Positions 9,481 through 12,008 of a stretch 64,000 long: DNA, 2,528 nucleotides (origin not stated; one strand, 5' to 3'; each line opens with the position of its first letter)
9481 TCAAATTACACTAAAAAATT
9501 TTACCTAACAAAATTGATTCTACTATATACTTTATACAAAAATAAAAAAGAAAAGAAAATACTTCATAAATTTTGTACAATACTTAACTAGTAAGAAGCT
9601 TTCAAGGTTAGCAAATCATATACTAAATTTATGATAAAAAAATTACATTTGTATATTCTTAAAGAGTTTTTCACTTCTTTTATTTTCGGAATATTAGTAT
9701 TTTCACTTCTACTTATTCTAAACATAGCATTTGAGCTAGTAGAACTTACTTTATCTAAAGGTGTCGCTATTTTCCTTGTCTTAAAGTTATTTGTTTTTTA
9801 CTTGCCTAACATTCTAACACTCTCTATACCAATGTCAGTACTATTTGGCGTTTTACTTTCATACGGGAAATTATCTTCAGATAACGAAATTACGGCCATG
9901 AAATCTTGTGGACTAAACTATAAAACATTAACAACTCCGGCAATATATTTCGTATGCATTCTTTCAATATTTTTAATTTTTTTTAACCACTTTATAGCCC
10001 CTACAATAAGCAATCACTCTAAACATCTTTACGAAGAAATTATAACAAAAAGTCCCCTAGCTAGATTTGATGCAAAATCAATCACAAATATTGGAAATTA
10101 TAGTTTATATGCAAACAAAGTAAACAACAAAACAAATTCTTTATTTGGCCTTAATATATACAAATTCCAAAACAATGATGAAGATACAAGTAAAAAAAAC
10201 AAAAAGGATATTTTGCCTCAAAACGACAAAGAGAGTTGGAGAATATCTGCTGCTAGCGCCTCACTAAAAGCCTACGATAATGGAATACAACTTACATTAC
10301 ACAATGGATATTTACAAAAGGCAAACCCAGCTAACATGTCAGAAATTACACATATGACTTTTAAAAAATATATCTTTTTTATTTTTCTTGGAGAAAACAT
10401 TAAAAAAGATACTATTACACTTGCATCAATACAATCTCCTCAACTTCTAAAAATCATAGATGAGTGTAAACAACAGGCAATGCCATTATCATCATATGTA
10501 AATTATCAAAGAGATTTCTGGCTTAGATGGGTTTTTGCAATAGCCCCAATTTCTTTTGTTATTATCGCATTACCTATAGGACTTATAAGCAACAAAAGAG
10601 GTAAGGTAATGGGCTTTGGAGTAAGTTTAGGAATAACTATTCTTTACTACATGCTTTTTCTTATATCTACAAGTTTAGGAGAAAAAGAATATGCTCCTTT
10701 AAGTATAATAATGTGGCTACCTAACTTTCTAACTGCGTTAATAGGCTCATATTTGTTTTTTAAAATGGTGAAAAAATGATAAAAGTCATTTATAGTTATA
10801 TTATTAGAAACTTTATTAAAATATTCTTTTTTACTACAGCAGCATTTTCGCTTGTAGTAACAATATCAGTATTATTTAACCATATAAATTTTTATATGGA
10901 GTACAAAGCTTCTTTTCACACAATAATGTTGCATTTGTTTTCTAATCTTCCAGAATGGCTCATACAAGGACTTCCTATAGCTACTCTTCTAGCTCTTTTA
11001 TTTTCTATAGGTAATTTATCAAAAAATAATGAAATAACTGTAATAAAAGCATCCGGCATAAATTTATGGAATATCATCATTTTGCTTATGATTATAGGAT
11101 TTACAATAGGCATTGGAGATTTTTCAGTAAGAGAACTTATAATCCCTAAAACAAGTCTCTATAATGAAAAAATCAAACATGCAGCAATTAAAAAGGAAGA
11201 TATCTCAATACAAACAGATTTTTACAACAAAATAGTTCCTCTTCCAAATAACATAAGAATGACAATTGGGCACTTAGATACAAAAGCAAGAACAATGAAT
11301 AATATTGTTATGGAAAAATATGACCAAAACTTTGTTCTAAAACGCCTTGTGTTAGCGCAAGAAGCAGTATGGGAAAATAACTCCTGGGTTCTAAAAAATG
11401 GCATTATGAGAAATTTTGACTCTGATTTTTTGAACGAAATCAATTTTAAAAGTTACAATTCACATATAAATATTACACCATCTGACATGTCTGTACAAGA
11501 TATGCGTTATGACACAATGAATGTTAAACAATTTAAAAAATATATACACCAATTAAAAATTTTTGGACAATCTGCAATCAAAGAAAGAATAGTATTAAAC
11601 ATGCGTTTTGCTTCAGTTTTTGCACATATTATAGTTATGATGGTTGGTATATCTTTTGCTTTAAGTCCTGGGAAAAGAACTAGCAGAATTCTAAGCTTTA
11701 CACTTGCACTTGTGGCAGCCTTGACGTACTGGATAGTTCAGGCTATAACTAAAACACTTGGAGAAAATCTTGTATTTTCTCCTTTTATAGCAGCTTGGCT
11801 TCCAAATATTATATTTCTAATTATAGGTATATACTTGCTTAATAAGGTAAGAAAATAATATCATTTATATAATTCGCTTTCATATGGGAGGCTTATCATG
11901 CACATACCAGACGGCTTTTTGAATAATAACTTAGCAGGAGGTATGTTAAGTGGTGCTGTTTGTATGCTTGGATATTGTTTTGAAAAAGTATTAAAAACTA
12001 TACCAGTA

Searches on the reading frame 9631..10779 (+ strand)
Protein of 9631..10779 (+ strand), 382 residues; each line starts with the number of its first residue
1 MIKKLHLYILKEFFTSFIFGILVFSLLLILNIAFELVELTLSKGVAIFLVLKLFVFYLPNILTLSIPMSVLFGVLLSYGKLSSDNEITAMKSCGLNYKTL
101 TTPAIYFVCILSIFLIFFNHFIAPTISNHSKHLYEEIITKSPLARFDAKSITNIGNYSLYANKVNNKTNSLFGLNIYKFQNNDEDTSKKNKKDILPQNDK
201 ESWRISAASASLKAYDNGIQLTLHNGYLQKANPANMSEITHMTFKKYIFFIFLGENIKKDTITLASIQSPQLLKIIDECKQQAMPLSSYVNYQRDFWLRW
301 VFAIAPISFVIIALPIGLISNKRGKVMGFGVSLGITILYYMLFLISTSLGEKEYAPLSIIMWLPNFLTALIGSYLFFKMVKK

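Call 11: search_protein_families(library=ncbifam, proteins=[window:9631-10779:+], max_evalue=0.001)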
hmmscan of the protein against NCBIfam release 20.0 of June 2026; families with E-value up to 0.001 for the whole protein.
window:9631-10779:+ (382 aa): 2 families
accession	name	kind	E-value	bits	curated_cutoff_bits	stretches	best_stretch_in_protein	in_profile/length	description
TIGR04407.1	LptF_YjgP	equivalog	1.3e-48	165.6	230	1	5-377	2-346/347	LPS export ABC transporter permease LptF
TIGR04408.1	LptG_lptG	equivalog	1e-34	119.7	240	1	5-377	2-349/351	LPS export ABC transporter permease LptG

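Call 13: find_encoding_contigs(protein=window:9631-10779:+, flank=10000, max_places=6)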
Protein window:9631-10779:+ (382 aa): 1 contig read that carries it; 1 place shown.
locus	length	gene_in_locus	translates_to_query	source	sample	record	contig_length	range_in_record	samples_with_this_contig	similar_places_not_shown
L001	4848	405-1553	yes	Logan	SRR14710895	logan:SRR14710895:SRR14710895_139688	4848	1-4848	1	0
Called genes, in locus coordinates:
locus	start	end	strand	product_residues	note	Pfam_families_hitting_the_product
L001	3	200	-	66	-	?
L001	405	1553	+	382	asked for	PF03739:LptF_LptG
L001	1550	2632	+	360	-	PF03739:LptF_LptG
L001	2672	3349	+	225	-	PF01891:CbiM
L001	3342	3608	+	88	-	PF13190:PDGLE (weak)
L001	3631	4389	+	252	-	PF00731:AIRC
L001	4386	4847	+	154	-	?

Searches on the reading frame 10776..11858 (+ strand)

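Call 11: search_protein_families(library=ncbifam, proteins=[window:10776-11858:+], max_evalue=0.001)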
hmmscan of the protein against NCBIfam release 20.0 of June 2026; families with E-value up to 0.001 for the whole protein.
window:10776-11858:+ (360 aa): 2 families
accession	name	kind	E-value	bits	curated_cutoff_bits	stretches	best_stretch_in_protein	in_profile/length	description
TIGR04408.1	LptG_lptG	equivalog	3.9e-61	206.6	240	1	5-357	2-350/351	LPS export ABC transporter permease LptG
TIGR04407.1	LptF_YjgP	equivalog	6.7e-33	113.8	230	1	5-356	2-346/347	LPS export ABC transporter permease LptF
